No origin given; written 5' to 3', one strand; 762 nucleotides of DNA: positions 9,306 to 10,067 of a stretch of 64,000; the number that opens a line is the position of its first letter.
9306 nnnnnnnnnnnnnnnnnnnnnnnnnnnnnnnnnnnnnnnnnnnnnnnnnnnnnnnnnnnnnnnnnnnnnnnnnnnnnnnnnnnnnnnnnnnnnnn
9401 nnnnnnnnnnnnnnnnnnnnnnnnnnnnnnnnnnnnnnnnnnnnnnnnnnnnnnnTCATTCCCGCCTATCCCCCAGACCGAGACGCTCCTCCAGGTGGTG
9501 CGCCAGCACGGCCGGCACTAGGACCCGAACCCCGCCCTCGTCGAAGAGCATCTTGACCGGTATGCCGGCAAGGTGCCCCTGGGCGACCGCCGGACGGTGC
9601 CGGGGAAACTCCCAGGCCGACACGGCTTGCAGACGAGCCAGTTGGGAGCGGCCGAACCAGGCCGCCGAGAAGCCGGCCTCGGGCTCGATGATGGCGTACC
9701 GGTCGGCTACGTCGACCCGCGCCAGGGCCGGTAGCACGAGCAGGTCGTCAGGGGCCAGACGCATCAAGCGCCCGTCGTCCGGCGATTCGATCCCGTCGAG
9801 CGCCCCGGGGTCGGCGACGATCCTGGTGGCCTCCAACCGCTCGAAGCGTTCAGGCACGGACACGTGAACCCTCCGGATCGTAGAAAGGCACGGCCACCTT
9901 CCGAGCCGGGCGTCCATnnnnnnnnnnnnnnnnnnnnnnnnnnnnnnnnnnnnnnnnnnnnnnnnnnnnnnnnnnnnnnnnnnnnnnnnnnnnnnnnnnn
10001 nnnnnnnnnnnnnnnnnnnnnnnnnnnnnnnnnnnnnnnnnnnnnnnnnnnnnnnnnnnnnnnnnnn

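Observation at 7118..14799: Tandem DddP-like lyases translationally coupled to a sarcosine-oxidase-like complex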

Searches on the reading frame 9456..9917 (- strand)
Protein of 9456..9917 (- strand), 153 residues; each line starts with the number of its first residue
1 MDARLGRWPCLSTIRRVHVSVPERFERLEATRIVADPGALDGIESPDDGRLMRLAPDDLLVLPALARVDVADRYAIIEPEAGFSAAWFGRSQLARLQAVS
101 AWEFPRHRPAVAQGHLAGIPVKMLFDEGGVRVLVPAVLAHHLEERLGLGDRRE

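Call 4: search_protein_families(library=pfam, proteins=[window:9456-9917:-], max_evalue=0.01)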
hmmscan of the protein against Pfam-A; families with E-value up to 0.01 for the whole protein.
window:9456-9917:- (153 aa): 0 families

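Call 5: search_protein_families(library=ncbifam, proteins=[window:9456-9917:-], max_evalue=0.01)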
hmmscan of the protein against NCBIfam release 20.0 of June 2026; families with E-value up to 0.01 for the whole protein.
window:9456-9917:- (153 aa): 0 families

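Call 31: search_protein_families(library=pfam, proteins=[window:9456-9863:-], max_evalue=10)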
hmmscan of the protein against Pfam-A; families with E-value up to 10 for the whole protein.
window:9456-9863:- (135 aa): 0 families

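Call 58: predict_structure(alignment_id=A1)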
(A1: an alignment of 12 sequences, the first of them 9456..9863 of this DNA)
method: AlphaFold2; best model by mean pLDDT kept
length: 135 residues; sequences in the alignment: 12
mean_pLDDT: 90.7   pTM: 0.81
mean pLDDT of the five models: 90.7, 90.4, 89.8, 89.7, 88.2
residues with pLDDT >= 90: 108; 70-90: 17; 50-70: 6; < 50: 4
segments of 3 or more residues with pLDDT < 50: none
pLDDT, mean of each block of 10 residues (from residue 1): 74 97 90 94 92 96 95 92 89 94 94 96 93 56
secondary structure, 60 per line:
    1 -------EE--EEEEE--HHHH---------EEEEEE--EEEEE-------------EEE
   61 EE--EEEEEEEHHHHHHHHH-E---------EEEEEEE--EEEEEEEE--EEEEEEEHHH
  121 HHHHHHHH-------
elements in order: E12-16 H19-22 E32-37 E40-44 E58-62 E65-71 H72-80 E92-98 E101-108 E111-117 H118-128

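Call 60: fold_search(model_id=the predicted structure, library=pdb)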
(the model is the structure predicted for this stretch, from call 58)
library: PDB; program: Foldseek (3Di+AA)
matches with E <= 10: 467; with E <= 0.001: 3
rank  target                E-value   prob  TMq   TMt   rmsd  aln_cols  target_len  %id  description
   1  1vrq_C                3.1e-04  1.00  0.66  0.48   4.5       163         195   15  Crystal Structure of Heterotetrameric Sarcosine Oxidase from Corynebacterium sp. U-96 in complex with Folinic Acid (released 2005-07-05)
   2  4p9s_A                6.7e-04  1.00  0.63  0.12   6.5       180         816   13  Crystal structure of the mature form of rat DMGDH (released 2014-06-18)
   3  4pab_B                8.8e-04  1.00  0.61  0.12   7.0       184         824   12  Crystal structure of the precursor form of rat DMGDH complexed with tetrahydrofolate (released 2014-06-18)
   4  2gag_C                1.6e-03  1.00  0.65  0.49   4.9       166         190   17  Heteroteterameric sarcosine: structure of a diflavin metaloenzyme at 1.85 a resolution (released 2006-08-08)
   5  4pab_A                1.6e-03  1.00  0.61  0.12   7.0       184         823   12  Crystal structure of the precursor form of rat DMGDH complexed with tetrahydrofolate (released 2014-06-18)
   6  5x1k_A                1.9e-03  1.00  0.60  0.21   6.0       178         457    8  Vanillate/3-O-methylgallate O-demethylase, LigM, 3-O-methylgallate complex form (released 2017-05-17)
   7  5x1l_B                2.9e-03  1.00  0.62  0.21   5.5       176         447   10  Vanillate/3-O-methylgallate O-demethylase, LigM, tetrahydrofolate complex form (released 2017-05-17)
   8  5tl4_A                3.5e-03  1.00  0.61  0.21   5.8       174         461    9  Crystal structure of Sphingomonas paucimobilis aryl O-demethylase LigM (released 2017-04-12)
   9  5x1k_B                3.7e-03  1.00  0.61  0.21   5.4       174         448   10  Vanillate/3-O-methylgallate O-demethylase, LigM, 3-O-methylgallate complex form (released 2017-05-17)
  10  5x1m_A                3.7e-03  1.00  0.61  0.21   5.7       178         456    8  Vanillate/3-O-methylgallate O-demethylase, LigM, protocatechuate-tetrahydrofolate complex form (released 2017-05-17)
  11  3gsi                  3.9e-03  1.00  0.68  0.13   4.7       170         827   15  Crystal structure of D552A dimethylglycine oxidase mutant of Arthrobacter globiformis in complex with tetrahydrofolate (released 2009-04-14)
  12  5x1j_A                3.9e-03  1.00  0.60  0.21   6.1       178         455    8  Vanillate/3-O-methylgallate O-demethylase, LigM, vanillate complex form (released 2017-05-17)
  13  5x1i_B                4.3e-03  1.00  0.61  0.22   5.7       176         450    9  Vanillate/3-O-methylgallate O-demethylase, LigM, substrate free form (released 2017-05-17)
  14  5tl4_D                4.6e-03  1.00  0.64  0.22   5.4       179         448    8  Crystal structure of Sphingomonas paucimobilis aryl O-demethylase LigM (released 2017-04-12)
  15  1wos                  4.6e-03  1.00  0.63  0.26   6.4       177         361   11  Crystal Structure of T-protein of the Glycine Cleavage System (released 2004-09-07)
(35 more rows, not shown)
